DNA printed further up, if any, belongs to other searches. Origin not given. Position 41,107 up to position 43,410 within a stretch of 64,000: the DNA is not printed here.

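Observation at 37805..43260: PorU-sized C25 peptidase with CTD translationally coupled to a GAF-GAF-GGDEF diguanylate cyclase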

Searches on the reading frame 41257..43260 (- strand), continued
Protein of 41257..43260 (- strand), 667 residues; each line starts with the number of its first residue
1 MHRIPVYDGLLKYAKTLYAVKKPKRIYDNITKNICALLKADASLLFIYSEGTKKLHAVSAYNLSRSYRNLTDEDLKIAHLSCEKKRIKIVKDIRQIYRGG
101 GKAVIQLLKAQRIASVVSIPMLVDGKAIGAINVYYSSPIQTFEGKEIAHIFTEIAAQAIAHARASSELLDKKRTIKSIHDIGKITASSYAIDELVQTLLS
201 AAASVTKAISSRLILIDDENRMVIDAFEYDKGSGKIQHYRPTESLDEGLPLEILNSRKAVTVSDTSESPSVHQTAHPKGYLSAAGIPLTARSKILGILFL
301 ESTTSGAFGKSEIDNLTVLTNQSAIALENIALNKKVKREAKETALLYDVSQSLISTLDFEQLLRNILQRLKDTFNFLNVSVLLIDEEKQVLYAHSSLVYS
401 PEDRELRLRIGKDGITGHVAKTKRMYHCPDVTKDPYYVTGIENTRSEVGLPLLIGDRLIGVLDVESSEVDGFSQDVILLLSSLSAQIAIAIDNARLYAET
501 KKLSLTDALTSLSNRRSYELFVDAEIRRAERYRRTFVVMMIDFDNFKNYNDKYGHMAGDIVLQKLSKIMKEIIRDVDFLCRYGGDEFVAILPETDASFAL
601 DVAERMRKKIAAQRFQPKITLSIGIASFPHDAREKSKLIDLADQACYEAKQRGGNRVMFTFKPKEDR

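Call 38: find_encoding_contigs(protein=P0189, flank=6000, max_places=2)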
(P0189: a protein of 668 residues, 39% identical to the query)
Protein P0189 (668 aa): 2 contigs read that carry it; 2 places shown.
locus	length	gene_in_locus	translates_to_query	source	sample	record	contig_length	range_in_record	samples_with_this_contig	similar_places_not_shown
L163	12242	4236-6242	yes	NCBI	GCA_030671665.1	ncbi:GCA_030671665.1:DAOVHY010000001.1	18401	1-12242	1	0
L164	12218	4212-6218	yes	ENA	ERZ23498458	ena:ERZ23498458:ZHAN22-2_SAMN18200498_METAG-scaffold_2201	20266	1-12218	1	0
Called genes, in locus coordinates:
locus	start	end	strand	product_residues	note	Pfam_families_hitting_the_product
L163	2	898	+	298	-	?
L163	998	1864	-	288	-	PF17827:PrmC_N, PF05175:MTS, PF00891:Methyltransf_2 (weak), PF06325:PrmA, PF13847:Methyltransf_31, PF01170:UPF0020 (weak), PF08241:Methyltransf_11 (weak), PF13649:Methyltransf_25, +1 more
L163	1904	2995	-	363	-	PF03462:PCRF, PF00472:RF-1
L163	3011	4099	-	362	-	PF07136:DUF1385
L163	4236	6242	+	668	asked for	PF13185:GAF_2, PF01590:GAF, PF13492:GAF_3, PF01590:GAF, PF13185:GAF_2, PF13492:GAF_3, PF01590:GAF, PF13185:GAF_2, +3 more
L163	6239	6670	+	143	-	PF13527:Acetyltransf_9 (faint), PF00583:Acetyltransf_1, PF13673:Acetyltransf_10, PF13508:Acetyltransf_7, PF08445:FR47 (weak)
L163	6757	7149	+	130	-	-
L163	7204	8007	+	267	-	PF00515:TPR_1 (faint), PF07719:TPR_2 (faint), PF13174:TPR_6 (faint)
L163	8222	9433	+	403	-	PF00999:Na_H_Exchanger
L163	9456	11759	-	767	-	PF13860:FlgD_ig (faint), PF08309:LVIVD (weak), PF18962:Por_Secre_tail (weak)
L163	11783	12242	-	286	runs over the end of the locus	PF12146:Hydrolase_4, PF00561:Abhydrolase_1, PF12697:Abhydrolase_6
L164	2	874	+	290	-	?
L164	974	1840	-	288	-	PF17827:PrmC_N, PF05175:MTS, PF00891:Methyltransf_2 (weak), PF06325:PrmA, PF13847:Methyltransf_31, PF01170:UPF0020 (weak), PF08241:Methyltransf_11 (weak), PF13649:Methyltransf_25, +1 more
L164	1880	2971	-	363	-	PF03462:PCRF, PF00472:RF-1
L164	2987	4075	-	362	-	PF07136:DUF1385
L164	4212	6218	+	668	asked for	PF13185:GAF_2, PF01590:GAF, PF13492:GAF_3, PF01590:GAF, PF13185:GAF_2, PF13492:GAF_3, PF01590:GAF, PF13185:GAF_2, +3 more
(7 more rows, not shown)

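Call 39: find_encoding_contigs(protein=P0186, flank=6000, max_places=2)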
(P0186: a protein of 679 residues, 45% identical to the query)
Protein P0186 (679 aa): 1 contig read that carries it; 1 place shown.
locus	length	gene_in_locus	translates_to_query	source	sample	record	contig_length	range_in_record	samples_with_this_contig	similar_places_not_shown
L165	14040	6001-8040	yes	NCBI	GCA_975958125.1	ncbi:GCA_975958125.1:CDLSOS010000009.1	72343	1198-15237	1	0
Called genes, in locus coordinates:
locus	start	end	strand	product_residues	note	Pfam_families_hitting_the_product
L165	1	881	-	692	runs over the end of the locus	?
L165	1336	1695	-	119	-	PF00190:Cupin_1 (weak), PF01050:MannoseP_isomer (weak), PF07883:Cupin_2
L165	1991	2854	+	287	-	PF00293:NUDIX, PF02261:Asp_decarbox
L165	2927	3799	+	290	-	PF04055:Radical_SAM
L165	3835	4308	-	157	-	PF13185:GAF_2, PF01590:GAF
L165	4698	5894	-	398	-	PF04282:DUF438, PF01814:Hemerythrin, PF08448:PAS_4 (faint), PF13596:PAS_10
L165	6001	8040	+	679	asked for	PF01590:GAF, PF13185:GAF_2, PF01590:GAF, PF13185:GAF_2, PF13492:GAF_3, PF01590:GAF, PF13185:GAF_2, PF13492:GAF_3, +1 more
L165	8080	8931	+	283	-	PF00892:EamA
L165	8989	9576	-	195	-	PF00881:Nitroreductase, PF14512:TM1586_NiRdase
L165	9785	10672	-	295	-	PF02771:Acyl-CoA_dh_N, PF02770:Acyl-CoA_dh_M, PF00441:Acyl-CoA_dh_1, PF08028:Acyl-CoA_dh_2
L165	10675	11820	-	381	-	PF02771:Acyl-CoA_dh_N, PF02770:Acyl-CoA_dh_M, PF00441:Acyl-CoA_dh_1, PF08028:Acyl-CoA_dh_2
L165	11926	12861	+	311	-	PF02540:NAD_synthase (faint), PF00958:GMP_synt_C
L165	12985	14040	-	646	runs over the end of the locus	PF11369:DUF3160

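Call 40: find_encoding_contigs(protein=P0184, flank=5000, max_places=1)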
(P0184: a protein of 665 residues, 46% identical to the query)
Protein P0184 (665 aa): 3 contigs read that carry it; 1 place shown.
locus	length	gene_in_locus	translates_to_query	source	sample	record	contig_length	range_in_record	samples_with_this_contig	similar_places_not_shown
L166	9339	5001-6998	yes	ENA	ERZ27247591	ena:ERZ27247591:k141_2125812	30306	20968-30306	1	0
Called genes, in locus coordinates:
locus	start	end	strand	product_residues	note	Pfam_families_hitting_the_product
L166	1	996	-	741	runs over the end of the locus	PF01734:Patatin, PF01103:Omp85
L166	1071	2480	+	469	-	PF03951:Gln-synt_N, PF00120:Gln-synt_C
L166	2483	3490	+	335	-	PF01408:GFO_IDH_MocA, PF02894:GFO_IDH_MocA_C, PF22725:GFO_IDH_MocA_C3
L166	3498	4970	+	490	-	PF20154:LNT_N, PF00795:CN_hydrolase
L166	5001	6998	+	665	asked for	PF13185:GAF_2, PF01590:GAF, PF13492:GAF_3, PF01590:GAF, PF13185:GAF_2, PF01590:GAF, PF13185:GAF_2, PF13492:GAF_3, +2 more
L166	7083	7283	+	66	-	-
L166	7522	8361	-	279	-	-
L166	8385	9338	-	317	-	?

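Call 41: find_encoding_contigs(protein=P0181, flank=5000, max_places=1)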
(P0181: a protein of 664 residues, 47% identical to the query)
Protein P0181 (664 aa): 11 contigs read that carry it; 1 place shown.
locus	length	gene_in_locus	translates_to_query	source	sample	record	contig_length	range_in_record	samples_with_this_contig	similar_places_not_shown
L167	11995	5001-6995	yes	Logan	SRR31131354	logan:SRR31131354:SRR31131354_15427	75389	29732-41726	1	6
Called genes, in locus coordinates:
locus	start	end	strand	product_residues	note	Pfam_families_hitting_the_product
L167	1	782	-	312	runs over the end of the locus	PF01063:Aminotran_4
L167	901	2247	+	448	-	PF03951:Gln-synt_N, PF00120:Gln-synt_C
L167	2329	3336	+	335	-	PF01408:GFO_IDH_MocA, PF02894:GFO_IDH_MocA_C, PF22725:GFO_IDH_MocA_C3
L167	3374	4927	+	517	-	PF20154:LNT_N, PF00795:CN_hydrolase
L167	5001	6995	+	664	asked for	PF13185:GAF_2, PF01590:GAF, PF01590:GAF, PF13185:GAF_2, PF13492:GAF_3, PF01590:GAF, PF13185:GAF_2, PF13492:GAF_3, +2 more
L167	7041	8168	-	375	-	PF00266:Aminotran_5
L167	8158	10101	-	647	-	PF00580:UvrD-helicase, PF13245:AAA_19, PF13604:AAA_30 (faint), PF01443:Viral_helicase1 (faint), PF13361:UvrD_C, PF13538:UvrD_C_2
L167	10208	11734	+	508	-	-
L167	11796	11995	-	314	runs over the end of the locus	PF18962:Por_Secre_tail (weak), PF13860:FlgD_ig (weak)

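Call 42: find_encoding_contigs(protein=P0167, flank=5000, max_places=1)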
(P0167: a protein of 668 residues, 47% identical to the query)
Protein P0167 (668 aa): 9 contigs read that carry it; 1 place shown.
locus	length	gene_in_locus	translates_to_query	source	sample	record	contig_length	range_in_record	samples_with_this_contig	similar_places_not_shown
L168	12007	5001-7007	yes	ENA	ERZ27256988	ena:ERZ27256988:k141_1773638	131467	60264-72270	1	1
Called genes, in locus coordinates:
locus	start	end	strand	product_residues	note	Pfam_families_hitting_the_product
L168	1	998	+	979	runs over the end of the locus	PF01364:Peptidase_C25, PF18962:Por_Secre_tail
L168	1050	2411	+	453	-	PF03951:Gln-synt_N, PF00120:Gln-synt_C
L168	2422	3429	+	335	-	PF01408:GFO_IDH_MocA, PF02894:GFO_IDH_MocA_C, PF22725:GFO_IDH_MocA_C3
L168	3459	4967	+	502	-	PF20154:LNT_N, PF00795:CN_hydrolase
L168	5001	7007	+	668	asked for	PF13185:GAF_2, PF01590:GAF, PF13492:GAF_3, PF01590:GAF, PF13185:GAF_2, PF13492:GAF_3, PF01590:GAF, PF13185:GAF_2, +3 more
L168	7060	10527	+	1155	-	PF08126:Propeptide_C25 (weak), PF01364:Peptidase_C25, PF13860:FlgD_ig (faint), PF18962:Por_Secre_tail (faint)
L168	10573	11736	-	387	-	PF00266:Aminotran_5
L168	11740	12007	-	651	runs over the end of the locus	PF00580:UvrD-helicase, PF13086:AAA_11, PF13245:AAA_19, PF13604:AAA_30 (faint), PF01443:Viral_helicase1 (faint), PF13361:UvrD_C, PF13538:UvrD_C_2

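Call 83: find_encoding_contigs(protein=P0125, flank=6000, max_places=1)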
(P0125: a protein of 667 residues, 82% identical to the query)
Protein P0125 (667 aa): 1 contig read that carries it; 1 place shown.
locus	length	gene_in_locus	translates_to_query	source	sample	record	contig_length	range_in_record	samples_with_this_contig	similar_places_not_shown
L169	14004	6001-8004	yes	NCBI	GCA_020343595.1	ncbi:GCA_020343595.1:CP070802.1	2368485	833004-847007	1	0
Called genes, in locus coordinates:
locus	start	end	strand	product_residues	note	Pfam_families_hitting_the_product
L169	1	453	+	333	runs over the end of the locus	PF01408:GFO_IDH_MocA, PF02894:GFO_IDH_MocA_C, PF22725:GFO_IDH_MocA_C3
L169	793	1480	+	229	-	PF02771:Acyl-CoA_dh_N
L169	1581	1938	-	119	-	PF01063:Aminotran_4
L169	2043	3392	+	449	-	PF03951:Gln-synt_N, PF00120:Gln-synt_C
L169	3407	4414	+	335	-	PF01408:GFO_IDH_MocA, PF02894:GFO_IDH_MocA_C, PF22725:GFO_IDH_MocA_C3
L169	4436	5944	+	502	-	PF20154:LNT_N, PF00795:CN_hydrolase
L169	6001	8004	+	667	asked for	PF01590:GAF, PF13185:GAF_2 (weak), PF01590:GAF, PF13185:GAF_2, PF01590:GAF, PF13185:GAF_2, PF13492:GAF_3, PF00990:GGDEF, +2 more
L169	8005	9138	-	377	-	PF00266:Aminotran_5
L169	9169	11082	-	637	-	PF00580:UvrD-helicase, PF13245:AAA_19, PF13604:AAA_30 (faint), PF01443:Viral_helicase1 (faint), PF13361:UvrD_C, PF13538:UvrD_C_2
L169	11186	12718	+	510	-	PF18962:Por_Secre_tail (weak)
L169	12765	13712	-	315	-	PF13860:FlgD_ig (weak)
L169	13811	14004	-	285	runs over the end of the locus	-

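Call 84: find_encoding_contigs(protein=P0147, flank=6000, max_places=1)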
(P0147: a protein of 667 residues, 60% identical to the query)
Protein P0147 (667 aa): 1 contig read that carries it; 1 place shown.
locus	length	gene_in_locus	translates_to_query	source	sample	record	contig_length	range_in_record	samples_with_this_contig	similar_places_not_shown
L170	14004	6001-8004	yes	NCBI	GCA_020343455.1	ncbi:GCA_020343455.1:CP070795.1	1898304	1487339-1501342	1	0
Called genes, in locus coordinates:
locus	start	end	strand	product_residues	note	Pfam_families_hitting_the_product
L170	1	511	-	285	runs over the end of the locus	-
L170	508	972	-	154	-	PF02502:LacAB_rpiB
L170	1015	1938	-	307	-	PF01063:Aminotran_4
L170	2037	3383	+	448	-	PF03951:Gln-synt_N, PF00120:Gln-synt_C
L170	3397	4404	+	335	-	PF01408:GFO_IDH_MocA, PF02894:GFO_IDH_MocA_C, PF22725:GFO_IDH_MocA_C3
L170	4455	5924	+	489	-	PF20154:LNT_N, PF00795:CN_hydrolase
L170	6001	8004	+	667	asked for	PF01590:GAF (weak), PF13185:GAF_2, PF01590:GAF, PF13185:GAF_2, PF13492:GAF_3, PF00990:GGDEF, PF24898:GGDEF_GdpP (weak)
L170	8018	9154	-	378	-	PF00266:Aminotran_5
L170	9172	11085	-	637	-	PF00580:UvrD-helicase, PF13086:AAA_11 (faint), PF13245:AAA_19, PF13604:AAA_30 (faint), PF01443:Viral_helicase1 (faint), PF13361:UvrD_C, PF13538:UvrD_C_2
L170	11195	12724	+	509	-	PF18962:Por_Secre_tail (faint)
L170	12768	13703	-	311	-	PF18962:Por_Secre_tail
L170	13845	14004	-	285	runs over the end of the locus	-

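Call 85: find_encoding_contigs(protein=P0129, flank=4500, max_places=1)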
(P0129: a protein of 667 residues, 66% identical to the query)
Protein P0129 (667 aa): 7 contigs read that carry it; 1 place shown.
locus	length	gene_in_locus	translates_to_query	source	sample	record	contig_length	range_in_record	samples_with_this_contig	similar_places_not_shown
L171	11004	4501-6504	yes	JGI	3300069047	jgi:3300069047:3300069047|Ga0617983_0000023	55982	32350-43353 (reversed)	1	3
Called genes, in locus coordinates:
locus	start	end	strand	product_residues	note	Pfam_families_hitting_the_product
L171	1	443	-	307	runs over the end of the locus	PF01063:Aminotran_4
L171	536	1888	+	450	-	PF03951:Gln-synt_N, PF00120:Gln-synt_C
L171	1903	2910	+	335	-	PF01408:GFO_IDH_MocA, PF02894:GFO_IDH_MocA_C, PF22725:GFO_IDH_MocA_C3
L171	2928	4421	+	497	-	PF20154:LNT_N, PF00795:CN_hydrolase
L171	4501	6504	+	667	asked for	PF01590:GAF (weak), PF13185:GAF_2, PF01590:GAF, PF13492:GAF_3 (weak), PF01590:GAF, PF13185:GAF_2, PF13492:GAF_3, PF00990:GGDEF, +1 more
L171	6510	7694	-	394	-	PF00266:Aminotran_5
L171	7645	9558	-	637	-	PF00580:UvrD-helicase, PF13245:AAA_19, PF13604:AAA_30 (faint), PF01443:Viral_helicase1 (faint), PF13361:UvrD_C, PF13538:UvrD_C_2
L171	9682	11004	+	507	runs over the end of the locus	PF18962:Por_Secre_tail (weak)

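Call 86: find_encoding_contigs(protein=P0146, flank=4500, max_places=1)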
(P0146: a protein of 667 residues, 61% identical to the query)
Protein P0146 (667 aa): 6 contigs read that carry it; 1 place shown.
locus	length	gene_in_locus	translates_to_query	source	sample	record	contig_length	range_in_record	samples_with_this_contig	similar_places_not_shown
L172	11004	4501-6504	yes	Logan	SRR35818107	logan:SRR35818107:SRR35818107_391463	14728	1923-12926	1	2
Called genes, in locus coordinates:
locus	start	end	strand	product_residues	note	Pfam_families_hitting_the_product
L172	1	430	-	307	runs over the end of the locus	PF01063:Aminotran_4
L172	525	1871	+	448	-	PF03951:Gln-synt_N, PF00120:Gln-synt_C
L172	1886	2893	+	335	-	PF01408:GFO_IDH_MocA, PF02894:GFO_IDH_MocA_C, PF22725:GFO_IDH_MocA_C3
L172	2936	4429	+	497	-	PF20154:LNT_N, PF00795:CN_hydrolase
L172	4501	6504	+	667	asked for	PF13185:GAF_2, PF01590:GAF, PF13492:GAF_3, PF01590:GAF, PF13185:GAF_2, PF13492:GAF_3, PF00990:GGDEF, PF24898:GGDEF_GdpP (weak)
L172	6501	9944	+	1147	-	PF08126:Propeptide_C25, PF01364:Peptidase_C25, PF13860:FlgD_ig (faint)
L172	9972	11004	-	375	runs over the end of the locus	PF00155:Aminotran_1_2 (faint), PF00266:Aminotran_5, PF01041:DegT_DnrJ_EryC1, PF01053:Cys_Met_Meta_PP (weak)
